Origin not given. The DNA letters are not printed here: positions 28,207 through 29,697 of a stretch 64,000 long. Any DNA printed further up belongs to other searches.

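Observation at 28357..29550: HemE-type uroporphyrinogen decarboxylase with a twin-arginine export signal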

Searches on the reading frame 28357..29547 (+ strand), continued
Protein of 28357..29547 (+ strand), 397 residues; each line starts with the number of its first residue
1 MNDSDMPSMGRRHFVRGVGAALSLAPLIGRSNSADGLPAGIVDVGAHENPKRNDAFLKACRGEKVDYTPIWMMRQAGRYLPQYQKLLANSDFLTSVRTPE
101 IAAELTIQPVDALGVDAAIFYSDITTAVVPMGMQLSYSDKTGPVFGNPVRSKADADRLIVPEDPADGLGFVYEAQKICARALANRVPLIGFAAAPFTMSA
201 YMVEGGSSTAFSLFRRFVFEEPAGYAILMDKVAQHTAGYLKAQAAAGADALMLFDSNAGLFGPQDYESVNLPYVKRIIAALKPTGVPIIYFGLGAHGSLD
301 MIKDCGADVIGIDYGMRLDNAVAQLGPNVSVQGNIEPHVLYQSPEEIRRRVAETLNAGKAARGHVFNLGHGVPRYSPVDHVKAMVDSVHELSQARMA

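Call 50: search_protein_families(library=ncbifam, proteins=[L096:8700-9278:-, L096:9717-10001:+, L098:8676-10001:+, L098:11073-12617:+, L096:11108-12136:+, L097:11557-12585:-, L096:7889-8710:-, L098:1724-2527:+, L098:21-1454:-, L097:12659-13963:-], max_evalue=0.00001)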
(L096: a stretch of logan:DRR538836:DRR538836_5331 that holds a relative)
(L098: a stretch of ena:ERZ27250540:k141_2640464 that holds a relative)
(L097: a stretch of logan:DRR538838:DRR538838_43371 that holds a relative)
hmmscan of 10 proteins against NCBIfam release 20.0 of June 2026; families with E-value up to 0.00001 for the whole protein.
L096:8700-9278:- (192 aa): 3 families
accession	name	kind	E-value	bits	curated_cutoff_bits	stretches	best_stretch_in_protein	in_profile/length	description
TIGR03618.1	Rv1155_F420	subfamily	1e-11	45.1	79.05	1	33-160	2-125/127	TIGR03618 family F420-dependent PPOX class oxidoreductase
TIGR03666.1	Rv2061_F420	subfamily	3.2e-06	26.8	84.9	1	38-135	11-103/132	PPOX class F420-dependent oxidoreductase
TIGR03667.1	Rv3369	hypoth_equivalog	9.8e-06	25.5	125.3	0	29-159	4-129/130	TIGR03667 family PPOX class F420-dependent oxidoreductase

L096:9717-10001:+ (95 aa): 5 families
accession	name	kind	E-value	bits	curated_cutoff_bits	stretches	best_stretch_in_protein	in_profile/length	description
NF033683.1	di_4Fe-4S_YfhL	equivalog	6.7e-33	112.9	86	1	1-78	1-78/80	YfhL family 4Fe-4S dicluster ferredoxin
NF058577.1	FdxA_fam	equivalog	1.2e-14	54.2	65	1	1-57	1-51/52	4Fe-4S ferredoxin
TIGR01944.1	rnfB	subfamily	1.1e-06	28.3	68.7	1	7-71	113-171/190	RnfABCDGE type electron transport complex subunit B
TIGR02700.1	flavo_MJ0208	hypoth_equivalog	3.1e-06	26.6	251.35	1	7-61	148-196/234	dihydromethanopterin reductase (acceptor)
TIGR04270.1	Rama_corrin_act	subfamily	5.2e-06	25.1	500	1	5-60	476-527/534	methylamine methyltransferase corrinoid protein reductive activase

L098:8676-10001:+ (442 aa): 28 families (the best 25 are shown)
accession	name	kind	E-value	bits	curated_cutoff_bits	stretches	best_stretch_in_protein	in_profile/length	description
TIGR02032.1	GG-red-SF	subfamily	1.3e-20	74.3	158.8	1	3-319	1-273/297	geranylgeranyl reductase family protein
NF008425.0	PRK11259.1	equivalog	5.3e-10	38.8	257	0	129-191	146-204/377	N-methyl-L-tryptophan oxidase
NF004832.0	PRK06184.1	subfamily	1.3e-09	37.4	476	0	144-201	123-180/506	hypothetical protein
TIGR01350.1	lipoamide_DH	equivalog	1.7e-09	36.9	408.8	1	2-38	1-36/461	dihydrolipoyl dehydrogenase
NF006092.0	PRK08244.1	equivalog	3.1e-09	36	644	0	1-41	1-41/494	monooxygenase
TIGR00275.1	TIGR00275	subfamily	7e-09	35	183.8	1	5-39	1-35/401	aminoacetone oxidase family FAD-binding enzyme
NF006002.0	PRK08132.1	subfamily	1.8e-08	33.2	416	0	147-201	142-196/552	FAD-dependent oxidoreductase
NF041160.1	DGGPL_Thplmales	equivalog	2.6e-08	33.2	780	1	2-42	3-43/396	digeranylgeranylglycerophospholipid reductase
NF045655.1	MkRedMenJ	equivalog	5.8e-08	32.1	700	0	3-33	5-35/406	menaquinone reductase MenJ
NF049967.1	QhpG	equivalog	1.2e-07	31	240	0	6-37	2-33/423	flavin-dependent monooxygenase QhpG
NF003585.0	PRK05249.1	equivalog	2.1e-07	30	465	1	2-40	6-44/464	Si-specific NAD(P)(+) transhydrogenase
TIGR02023.1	BchP-ChlP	subfamily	2.6e-07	30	343.3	0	3-34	1-32/388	geranylgeranyl diphosphate reductase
NF005064.0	PRK06481.1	equivalog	3.3e-07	29.4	542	1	2-192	61-251/506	flavocytochrome c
NF053717.1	VnlPnlRedVprA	equivalog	5.1e-07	28.9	600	1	2-45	6-49/481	vinyl phenol reductase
NF006448.0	PRK08773.1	equivalog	5.1e-07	28.7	614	0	115-198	95-175/393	UbiH/UbiF family hydroxylase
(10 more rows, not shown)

L098:11073-12617:+ (515 aa): 11 families
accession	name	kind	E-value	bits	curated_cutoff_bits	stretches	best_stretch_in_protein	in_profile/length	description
NF011684.0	PRK15104.1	equivalog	1.5e-99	334.2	947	1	3-501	26-526/543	oligopeptide ABC transporter substrate-binding protein OppA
NF007287.0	PRK09755.1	equivalog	2.3e-98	330.4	1098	1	15-504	31-521/535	ABC transporter substrate-binding protein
TIGR02294.1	nickel_nikA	equivalog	2.8e-39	135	393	1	40-443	31-426/501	nickel ABC transporter substrate-binding protein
NF043070.1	DppA_dipep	equivalog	1.8e-34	119.2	1005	1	4-500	16-520/535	dipeptide ABC transporter periplasmic-binding protein DppA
NF011942.0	PRK15413.1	equivalog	1.8e-33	116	594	1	24-499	35-496/512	glutathione ABC transporter substrate-binding protein GsiB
NF045467.1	Opp4A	equivalog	2.3e-33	115.3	650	1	31-500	50-542/556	oligopeptide ABC transporter substrate-binding protein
NF045468.1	Opp5A_nikA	equivalog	2.4e-30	105.5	600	1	29-502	30-475/488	nickel ABC transporter substrate-binding protein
NF011689.0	PRK15109.1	equivalog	3.7e-23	82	560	1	42-494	60-518/547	ABC transporter substrate-binding protein SapA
NF043077.1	MMSYN1_0169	equivalog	4.6e-17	61.8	650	1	142-239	263-368/896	oligopeptide ABC transporter substrate-binding protein OppA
TIGR04028.1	SBP_KPN_01854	hypoth_equivalog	2.1e-16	59.6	468.5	1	59-499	43-493/509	TIGR04028 family ABC transporter substrate-binding protein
NF047575.1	opine_bind_CntA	exception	5e-15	55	800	1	15-96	35-113/535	staphylopine-dependent metal ABC transporter substrate-binding lipoprotein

L096:11108-12136:+ (343 aa): 5 families
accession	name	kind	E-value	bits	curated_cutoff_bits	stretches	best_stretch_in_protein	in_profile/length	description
TIGR01464.1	hemE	equivalog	2.2e-104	349.1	302.95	1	5-339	2-338/338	uroporphyrinogen decarboxylase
NF004889.0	PRK06252.1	subfamily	1.6e-23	83.2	244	1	3-340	8-336/340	methylcobalamin:coenzyme M methyltransferase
TIGR01463.1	mtaA_cmuA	subfamily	6.8e-23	81.5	235.4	1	6-338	10-336/340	MtaA/CmuA family methyltransferase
NF041608.1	methylcob_mtaseMtbA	equivalog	2.4e-16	59.8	600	1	93-337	97-334/339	methylcobamide:CoM methyltransferase MtbA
NF040654.1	MtaA_Meth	equivalog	2.8e-14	52.8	400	1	3-336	5-331/337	methylcobamide:CoM methyltransferase MtaA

L097:11557-12585:- (343 aa): 5 families
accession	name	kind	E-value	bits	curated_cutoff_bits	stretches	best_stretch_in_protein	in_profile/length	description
TIGR01464.1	hemE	equivalog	5.3e-110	367.6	302.95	1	5-338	2-337/338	uroporphyrinogen decarboxylase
NF004889.0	PRK06252.1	subfamily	3.9e-31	108.3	244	1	2-338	7-334/340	methylcobalamin:coenzyme M methyltransferase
TIGR01463.1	mtaA_cmuA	subfamily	1.9e-26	93.1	235.4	1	45-338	46-336/340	MtaA/CmuA family methyltransferase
NF041608.1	methylcob_mtaseMtbA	equivalog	1.3e-22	80.4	600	1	48-339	50-336/339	methylcobamide:CoM methyltransferase MtbA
NF040654.1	MtaA_Meth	equivalog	1.5e-21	76.7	400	1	2-336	4-331/337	methylcobamide:CoM methyltransferase MtaA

L096:7889-8710:- (274 aa): 7 families
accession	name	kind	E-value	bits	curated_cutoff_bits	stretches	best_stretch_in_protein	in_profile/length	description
NF004593.0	PRK05928.4-2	equivalog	1.6e-25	89.9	275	1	17-262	2-233/247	uroporphyrinogen-III synthase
NF004583.0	PRK05928.1-5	equivalog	1.2e-18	67.6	432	1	15-260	4-238/250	uroporphyrinogen-III synthase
NF004587.0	PRK05928.2-5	equivalog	3.8e-18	65.9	246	1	19-272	7-241/245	uroporphyrinogen-III synthase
NF004592.0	PRK05928.4-1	equivalog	5.4e-11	42.5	332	1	30-261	14-226/237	uroporphyrinogen-III synthase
NF005411.0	PRK06975.1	equivalog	3.6e-09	35.5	414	1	20-123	9-108/660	fused uroporphyrinogen-III synthase HemD/membrane protein HemX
NF005568.0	PRK07239.1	equivalog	5.3e-09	35.5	273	1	11-249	6-254/381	uroporphyrinogen-III synthase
NF004594.0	PRK05928.4-3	equivalog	5.4e-06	26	365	1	68-266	45-227/237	uroporphyrinogen-III synthase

L098:1724-2527:+ (268 aa): 1 family
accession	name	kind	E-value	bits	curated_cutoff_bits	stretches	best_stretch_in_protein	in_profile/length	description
TIGR03618.1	Rv1155_F420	subfamily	8.8e-09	35.6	79.05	1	111-233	4-126/127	TIGR03618 family F420-dependent PPOX class oxidoreductase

L098:21-1454:- (478 aa): 19 families
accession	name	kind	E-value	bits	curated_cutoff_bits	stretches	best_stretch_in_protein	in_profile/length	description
TIGR03467.1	HpnE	equivalog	2.9e-15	56.5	283.05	1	44-473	1-426/430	hydroxysqualene dehydroxylase HpnE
NF005560.0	PRK07233.1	equivalog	2.9e-12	46.2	252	1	44-82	3-41/435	hypothetical protein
NF045637.1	carotdesatCrtDProt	equivalog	5.7e-10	38.3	580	1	44-92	1-49/485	1-hydroxycarotenoid 3,4-desaturase CrtD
TIGR00562.1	proto_IX_ox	equivalog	1e-09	37.6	97.85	1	42-142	3-105/470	protoporphyrinogen oxidase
TIGR02734.1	crtI_fam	subfamily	1.7e-08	33.6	238.1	1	44-84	1-41/504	phytoene desaturase family protein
TIGR02732.1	zeta_caro_desat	equivalog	1.8e-08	33.8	622.15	1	44-117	2-76/474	9,9'-di-cis-zeta-carotene desaturase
TIGR02731.1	phytoene_desat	equivalog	1.9e-08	33.5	569.4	1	44-148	2-109/453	15-cis-phytoene desaturase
NF008845.0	PRK11883.1-5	equivalog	3.5e-08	32.2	560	0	43-83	6-52/468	protoporphyrinogen oxidase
NF040770.1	hetero_SS_HdrA2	exception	3.4e-07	28.8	1100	1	20-85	116-183/777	CoB-CoM heterodisulfide reductase HdrA2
NF005547.0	PRK07208.1-3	equivalog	1.2e-06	27.5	380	0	43-137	6-97/465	hypothetical protein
NF008841.0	PRK11883.1-1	equivalog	1.4e-06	27.6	517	0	43-84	5-49/453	protoporphyrinogen oxidase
NF041087.1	bile_acid_BaiCD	equivalog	1.7e-06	26.4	825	1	43-84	382-423/642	bile acid Fe-S flavoenzyme BaiCD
NF050086.1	pipecolate_AmaA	exception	2.1e-06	26.6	600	1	37-74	21-58/425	L-pipecolate oxidase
NF058655.1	CrtID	equivalog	2.4e-06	26.7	640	1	44-83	1-40/478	bifunctional phytoene desaturase/3,4-desaturase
NF009472.0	PRK12834.1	equivalog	2.5e-06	26.2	476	1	41-81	4-46/550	FAD-binding dehydrogenase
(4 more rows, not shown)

L097:12659-13963:- (435 aa): 20 families
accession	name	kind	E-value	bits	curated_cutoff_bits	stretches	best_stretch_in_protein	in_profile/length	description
TIGR02032.1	GG-red-SF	subfamily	6.6e-26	91.7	158.8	1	3-336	1-292/297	geranylgeranyl reductase family protein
NF041160.1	DGGPL_Thplmales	equivalog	6e-11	41.9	780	1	2-43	3-44/396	digeranylgeranylglycerophospholipid reductase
NF041080.1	DGGGPL_reductase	equivalog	4.7e-10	38.9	580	0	2-36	1-35/447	digeranylgeranylglycerophospholipid reductase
NF008425.0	PRK11259.1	equivalog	2.2e-09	36.7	257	0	1-35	3-37/377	N-methyl-L-tryptophan oxidase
NF006002.0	PRK08132.1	subfamily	4.7e-09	35.2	416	0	121-200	122-197/552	FAD-dependent oxidoreductase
NF045655.1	MkRedMenJ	equivalog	2.3e-08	33.4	700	0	3-34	5-36/406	menaquinone reductase MenJ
NF046068.1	AkvoneHdxseDnrF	equivalog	5e-08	32.3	650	0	137-199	115-179/439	aklavinone 12-hydroxylase DnrF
NF046069.1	AkvoneHdxseRdmE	equivalog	5.5e-08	32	700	0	138-199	117-180/521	aklavinone 12-hydroxylase RdmE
TIGR01350.1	lipoamide_DH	equivalog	6.2e-08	31.8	408.8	1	2-35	1-34/461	dihydrolipoyl dehydrogenase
TIGR00275.1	TIGR00275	subfamily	6.9e-08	31.7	183.8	1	5-39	1-35/401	aminoacetone oxidase family FAD-binding enzyme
NF004832.0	PRK06184.1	subfamily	7.6e-08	31.5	476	0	3-37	7-41/506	hypothetical protein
NF003585.0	PRK05249.1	equivalog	8.5e-08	31.2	465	1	2-37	6-41/464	Si-specific NAD(P)(+) transhydrogenase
TIGR01372.1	soxA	subfamily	1.7e-07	29.5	1164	1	2-37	168-203/996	sarcosine oxidase subunit alpha family protein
NF049967.1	QhpG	equivalog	2.6e-07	29.9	240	0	6-36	2-32/423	flavin-dependent monooxygenase QhpG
TIGR02023.1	BchP-ChlP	subfamily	5.8e-07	28.8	343.3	0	3-34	1-32/388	geranylgeranyl diphosphate reductase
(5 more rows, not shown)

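Call 54: find_related_loci(query=A2, collection=metagenome_contigs, flank=6000)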
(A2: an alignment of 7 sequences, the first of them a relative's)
Query A2 (308 aa) in metagenome_contigs; peptide patterns used: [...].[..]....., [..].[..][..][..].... (x = any residue, [..] = any of these).
342 stretches matched a pattern; 38 encode a relative of the query (tblastn E <= 1e-3); 38 distinct loci.
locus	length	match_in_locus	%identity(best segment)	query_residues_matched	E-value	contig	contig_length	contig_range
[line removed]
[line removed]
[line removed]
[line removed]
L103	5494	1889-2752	68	14-302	7e-131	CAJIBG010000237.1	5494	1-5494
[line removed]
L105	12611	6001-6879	62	9-302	2e-114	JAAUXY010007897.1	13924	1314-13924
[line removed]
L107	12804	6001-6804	51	34-302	9e-95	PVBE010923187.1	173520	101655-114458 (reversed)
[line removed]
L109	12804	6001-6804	51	34-302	2e-93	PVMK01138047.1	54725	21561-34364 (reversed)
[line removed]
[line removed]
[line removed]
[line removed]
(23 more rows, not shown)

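Call 61: find_homologous_proteins(query=L007:11197-12120:+, max_evalue=1e-30)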
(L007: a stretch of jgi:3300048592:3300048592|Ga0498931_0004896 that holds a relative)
Query L007:11197-12120:+ (308 aa): 84 proteins with E <= 1e-30 among 8000 candidates.
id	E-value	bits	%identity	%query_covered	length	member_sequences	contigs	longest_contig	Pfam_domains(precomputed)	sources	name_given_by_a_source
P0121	8.6e-196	667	100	100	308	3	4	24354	PF02602.21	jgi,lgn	jgi:uroporphyrinogen-III synthase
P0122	2.6e-171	587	86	100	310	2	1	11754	PF02602.21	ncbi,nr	ncbi:MAG: uroporphyrinogen-III synthase [Gammaproteobacteria bacterium]|nr:uroporphyrinogen-III synt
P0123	1.8e-148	512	78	95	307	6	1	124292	PF02602.21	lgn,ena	-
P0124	1.4e-147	509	79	95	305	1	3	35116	PF02602.21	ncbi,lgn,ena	-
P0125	2.0e-147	508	78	95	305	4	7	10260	PF02602.21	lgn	-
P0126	2.4e-147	508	77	97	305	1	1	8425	PF02602.21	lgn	-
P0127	2.4e-147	508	77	97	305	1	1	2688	PF02602.21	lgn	-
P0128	3.3e-147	508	77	97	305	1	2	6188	PF02602.21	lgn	-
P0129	7.4e-144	497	79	89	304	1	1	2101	PF02602.21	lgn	-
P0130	1.3e-143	496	74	96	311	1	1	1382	PF02602.21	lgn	-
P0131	4.2e-137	474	72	94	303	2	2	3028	PF02602.21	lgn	-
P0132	5.0e-132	458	70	96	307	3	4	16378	PF02602.21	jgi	jgi:uroporphyrinogen-III synthase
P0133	2.0e-131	456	69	96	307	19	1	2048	PF02602.21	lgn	-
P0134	2.3e-131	456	73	91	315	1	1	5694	PF02602.21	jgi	-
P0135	3.4e-130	452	69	96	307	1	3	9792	PF02602.21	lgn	-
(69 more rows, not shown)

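Call 64: predict_structure(alignment_id=A1)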
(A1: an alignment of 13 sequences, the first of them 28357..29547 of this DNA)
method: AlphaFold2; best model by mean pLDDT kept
length: 397 residues; sequences in the alignment: 13
mean_pLDDT: 81.5   pTM: 0.81
mean pLDDT of the five models: 81.5, 78.2, 77.7, 71.0, 62.0
residues with pLDDT >= 90: 208; 70-90: 124; 50-70: 16; < 50: 49
segments of 3 or more residues with pLDDT < 50: 1-49
pLDDT, mean of each block of 10 residues (from residue 1): 30 29 27 27 36 93 93 69 80 86 90 91 85 85 90 96 87 94 95 94 90 93 96 96 95 90 83 97 96 85 93 86 91 86 91 92 85 69 91 77
secondary structure, 60 per line:
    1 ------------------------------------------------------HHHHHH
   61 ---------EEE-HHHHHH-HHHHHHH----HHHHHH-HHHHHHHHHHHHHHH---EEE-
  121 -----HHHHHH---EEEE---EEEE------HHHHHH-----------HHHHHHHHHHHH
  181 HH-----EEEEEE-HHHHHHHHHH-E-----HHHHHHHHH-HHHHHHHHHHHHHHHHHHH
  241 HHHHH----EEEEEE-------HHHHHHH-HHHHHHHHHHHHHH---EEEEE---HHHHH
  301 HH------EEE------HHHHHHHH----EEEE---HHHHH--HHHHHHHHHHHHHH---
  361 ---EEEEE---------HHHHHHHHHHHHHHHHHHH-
elements in order: H55-60 E70-72 H74-79 H81-87 H92-97 H99-113 E117-119 H126-131 E135-138 E142-145 H152-157 H169-182 E188-193 H195-204 H212-220 H222-245 E250-255 H263-269 H271-284 E288-292 H296-302 E309-311 H318-325 E330-333 H337-341 H344-357 E364-368 H378-396
